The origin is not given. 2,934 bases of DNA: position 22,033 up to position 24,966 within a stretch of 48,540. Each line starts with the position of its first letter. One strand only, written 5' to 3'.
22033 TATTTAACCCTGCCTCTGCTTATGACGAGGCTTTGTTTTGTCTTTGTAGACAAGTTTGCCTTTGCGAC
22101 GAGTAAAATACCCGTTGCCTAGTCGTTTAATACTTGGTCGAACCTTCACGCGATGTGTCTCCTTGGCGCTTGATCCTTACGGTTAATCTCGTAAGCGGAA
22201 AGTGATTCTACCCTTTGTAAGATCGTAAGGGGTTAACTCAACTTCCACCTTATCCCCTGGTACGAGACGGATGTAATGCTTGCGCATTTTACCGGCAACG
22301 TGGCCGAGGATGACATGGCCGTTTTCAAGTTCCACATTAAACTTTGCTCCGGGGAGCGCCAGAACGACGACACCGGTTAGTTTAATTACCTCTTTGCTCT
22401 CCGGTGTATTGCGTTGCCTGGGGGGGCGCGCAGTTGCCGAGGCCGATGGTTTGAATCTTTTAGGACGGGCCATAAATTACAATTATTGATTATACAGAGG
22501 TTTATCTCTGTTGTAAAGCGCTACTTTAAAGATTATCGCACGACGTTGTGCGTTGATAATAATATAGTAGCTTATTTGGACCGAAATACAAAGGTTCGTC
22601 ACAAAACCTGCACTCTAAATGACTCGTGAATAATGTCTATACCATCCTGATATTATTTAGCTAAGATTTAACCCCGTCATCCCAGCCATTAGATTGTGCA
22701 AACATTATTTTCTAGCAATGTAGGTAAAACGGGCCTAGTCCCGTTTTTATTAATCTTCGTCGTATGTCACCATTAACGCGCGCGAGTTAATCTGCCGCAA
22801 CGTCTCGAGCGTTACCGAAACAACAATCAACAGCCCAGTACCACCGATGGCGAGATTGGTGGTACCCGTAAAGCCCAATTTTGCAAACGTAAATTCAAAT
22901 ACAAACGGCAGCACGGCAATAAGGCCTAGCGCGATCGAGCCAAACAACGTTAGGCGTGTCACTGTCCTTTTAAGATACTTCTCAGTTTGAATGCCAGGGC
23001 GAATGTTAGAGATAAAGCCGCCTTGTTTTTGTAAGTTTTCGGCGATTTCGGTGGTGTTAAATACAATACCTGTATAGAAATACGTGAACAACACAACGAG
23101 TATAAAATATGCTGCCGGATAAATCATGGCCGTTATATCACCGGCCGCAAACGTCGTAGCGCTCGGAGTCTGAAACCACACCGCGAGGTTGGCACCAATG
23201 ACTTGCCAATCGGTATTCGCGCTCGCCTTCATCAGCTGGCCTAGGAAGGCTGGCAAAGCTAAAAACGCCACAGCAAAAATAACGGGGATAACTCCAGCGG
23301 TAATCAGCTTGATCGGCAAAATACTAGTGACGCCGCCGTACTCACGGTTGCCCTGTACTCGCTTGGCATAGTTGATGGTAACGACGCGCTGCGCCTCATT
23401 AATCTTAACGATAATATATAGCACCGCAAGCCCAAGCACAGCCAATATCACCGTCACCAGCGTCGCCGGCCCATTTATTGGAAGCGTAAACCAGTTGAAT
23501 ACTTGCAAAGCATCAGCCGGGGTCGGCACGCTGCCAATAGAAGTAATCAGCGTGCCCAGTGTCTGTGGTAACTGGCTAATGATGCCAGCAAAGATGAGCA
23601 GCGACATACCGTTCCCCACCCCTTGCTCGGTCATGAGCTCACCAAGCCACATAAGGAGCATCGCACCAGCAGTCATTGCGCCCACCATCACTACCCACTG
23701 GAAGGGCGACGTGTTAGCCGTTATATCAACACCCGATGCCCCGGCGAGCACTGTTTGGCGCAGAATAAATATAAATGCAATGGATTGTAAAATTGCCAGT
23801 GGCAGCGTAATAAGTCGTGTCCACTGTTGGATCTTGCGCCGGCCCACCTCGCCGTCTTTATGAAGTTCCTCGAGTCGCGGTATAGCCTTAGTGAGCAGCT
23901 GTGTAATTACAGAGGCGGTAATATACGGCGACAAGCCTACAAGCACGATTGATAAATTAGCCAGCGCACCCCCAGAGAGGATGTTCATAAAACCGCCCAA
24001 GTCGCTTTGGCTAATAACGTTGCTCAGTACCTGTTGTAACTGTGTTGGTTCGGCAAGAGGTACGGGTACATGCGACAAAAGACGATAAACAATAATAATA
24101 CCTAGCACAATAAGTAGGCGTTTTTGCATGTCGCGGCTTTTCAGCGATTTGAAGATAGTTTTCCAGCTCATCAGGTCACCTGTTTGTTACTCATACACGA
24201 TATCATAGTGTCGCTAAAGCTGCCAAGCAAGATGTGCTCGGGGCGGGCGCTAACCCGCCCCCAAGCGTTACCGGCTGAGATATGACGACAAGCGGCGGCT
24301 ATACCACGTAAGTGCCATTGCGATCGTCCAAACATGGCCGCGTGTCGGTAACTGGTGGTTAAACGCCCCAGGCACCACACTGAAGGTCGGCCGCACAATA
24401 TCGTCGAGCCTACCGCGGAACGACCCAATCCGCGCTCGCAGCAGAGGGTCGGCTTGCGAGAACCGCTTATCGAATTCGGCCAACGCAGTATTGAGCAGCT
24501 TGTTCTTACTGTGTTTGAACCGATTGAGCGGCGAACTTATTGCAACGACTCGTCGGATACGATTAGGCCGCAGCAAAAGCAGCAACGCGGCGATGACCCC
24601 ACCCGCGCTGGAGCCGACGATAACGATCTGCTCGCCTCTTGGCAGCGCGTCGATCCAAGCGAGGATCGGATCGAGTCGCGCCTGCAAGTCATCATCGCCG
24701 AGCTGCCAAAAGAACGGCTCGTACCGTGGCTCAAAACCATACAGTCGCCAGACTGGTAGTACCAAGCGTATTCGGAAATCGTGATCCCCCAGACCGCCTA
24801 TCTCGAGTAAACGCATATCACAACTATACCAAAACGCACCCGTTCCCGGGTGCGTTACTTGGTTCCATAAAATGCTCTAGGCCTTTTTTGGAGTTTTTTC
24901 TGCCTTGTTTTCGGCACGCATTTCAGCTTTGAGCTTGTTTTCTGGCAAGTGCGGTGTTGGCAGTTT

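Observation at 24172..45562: The conserved rpoC / str / S10-spc superoperon is cut at five junctions by compositionally atypical cassettes with a repeated architecture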

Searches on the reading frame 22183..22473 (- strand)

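Call 18: search_protein_families(library=pfam, proteins=[window:22183-22473:-], max_evalue=0.001)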
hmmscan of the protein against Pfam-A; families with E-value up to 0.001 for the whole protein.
window:22183-22473:- (96 aa): 1 family
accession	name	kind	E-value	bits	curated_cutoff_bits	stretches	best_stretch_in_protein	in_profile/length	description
PF01176.25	eIF-1a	-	7.3e-23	80.4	30.2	1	31-93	2-64/64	Translation initiation factor 1A / IF-1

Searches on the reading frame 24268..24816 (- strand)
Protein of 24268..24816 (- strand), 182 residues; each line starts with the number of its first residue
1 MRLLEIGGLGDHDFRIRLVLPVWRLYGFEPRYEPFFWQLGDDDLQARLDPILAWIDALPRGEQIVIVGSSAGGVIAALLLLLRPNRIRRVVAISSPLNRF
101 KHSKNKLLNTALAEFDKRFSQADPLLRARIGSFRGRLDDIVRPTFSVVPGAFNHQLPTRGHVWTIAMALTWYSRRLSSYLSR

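Call 5: search_protein_families(library=pfam, proteins=[window:24268-24816:-], max_evalue=0.1)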
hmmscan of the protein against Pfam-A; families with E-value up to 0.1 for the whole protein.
window:24268-24816:- (182 aa): 10 families
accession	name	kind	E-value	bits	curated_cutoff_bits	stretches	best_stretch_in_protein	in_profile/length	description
PF00561.26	Abhydrolase_1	-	2.3e-07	31.2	25.8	1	45-102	56-109/245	alpha/beta hydrolase fold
PF12697.13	Abhydrolase_6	-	6e-06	27.5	26.3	1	12-157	26-135/217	Alpha/beta hydrolase family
PF12146.15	Hydrolase_4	-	0.00016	21.5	27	1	59-113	73-128/239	Serine aminopeptidase, S33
PF00756.26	Esterase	-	0.00064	20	22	1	54-128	105-174/251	Putative esterase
PF07819.20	PGAP1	-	0.00064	20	24.3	1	58-105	87-137/233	PGAP1-like alpha/beta domain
PF02230.22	Abhydrolase_2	-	0.0032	17.8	23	1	53-114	96-159/217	Phospholipase/Carboxylesterase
PF01734.28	Patatin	-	0.01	16.5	27.7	1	65-108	30-70/191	Patatin-like phospholipase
PF07859.19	Abhydrolase_3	-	0.021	15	25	1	61-99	70-111/210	alpha/beta hydrolase fold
PF00135.34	COesterase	-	0.07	12.5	27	1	62-105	183-229/515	Carboxylesterase family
PF00326.27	Peptidase_S9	-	0.088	12.7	22.6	0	61-94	63-96/213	Prolyl oligopeptidase family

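Call 10: search_protein_families(library=phrogs, proteins=[window:24268-24816:-], max_evalue=0.01)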
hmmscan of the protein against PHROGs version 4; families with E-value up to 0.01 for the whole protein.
window:24268-24816:- (182 aa): 1 family
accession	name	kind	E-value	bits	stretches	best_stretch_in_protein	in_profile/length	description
phrog_789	-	other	0.00061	19.6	1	53-112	413-470/637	esterase/lipase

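Call 11: search_protein_families(library=ncbifam, proteins=[window:24268-24816:-], max_evalue=0.01)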
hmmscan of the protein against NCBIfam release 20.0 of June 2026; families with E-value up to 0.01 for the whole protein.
window:24268-24816:- (182 aa): 4 families
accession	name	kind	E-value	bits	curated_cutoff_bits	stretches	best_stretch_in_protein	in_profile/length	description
NF051488.1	bifunc_PcaDC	exception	0.0007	18.8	390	1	50-95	67-111/375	bifunctional 3-oxoadipate enol-lactonase/4-carboxymuconolactone decarboxylase PcaDC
TIGR03056.1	bchO_mg_che_rel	equivalog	0.00091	18.3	172.55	1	65-148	98-179/278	alpha/beta fold hydrolase BchO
TIGR02427.1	protocat_pcaD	equivalog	0.0015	18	255.85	1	51-94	69-111/251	3-oxoadipate enol-lactonase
NF006449.0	PRK08775.1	equivalog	0.0023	16.9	296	1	49-95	126-172/344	homoserine O-succinyltransferase MetX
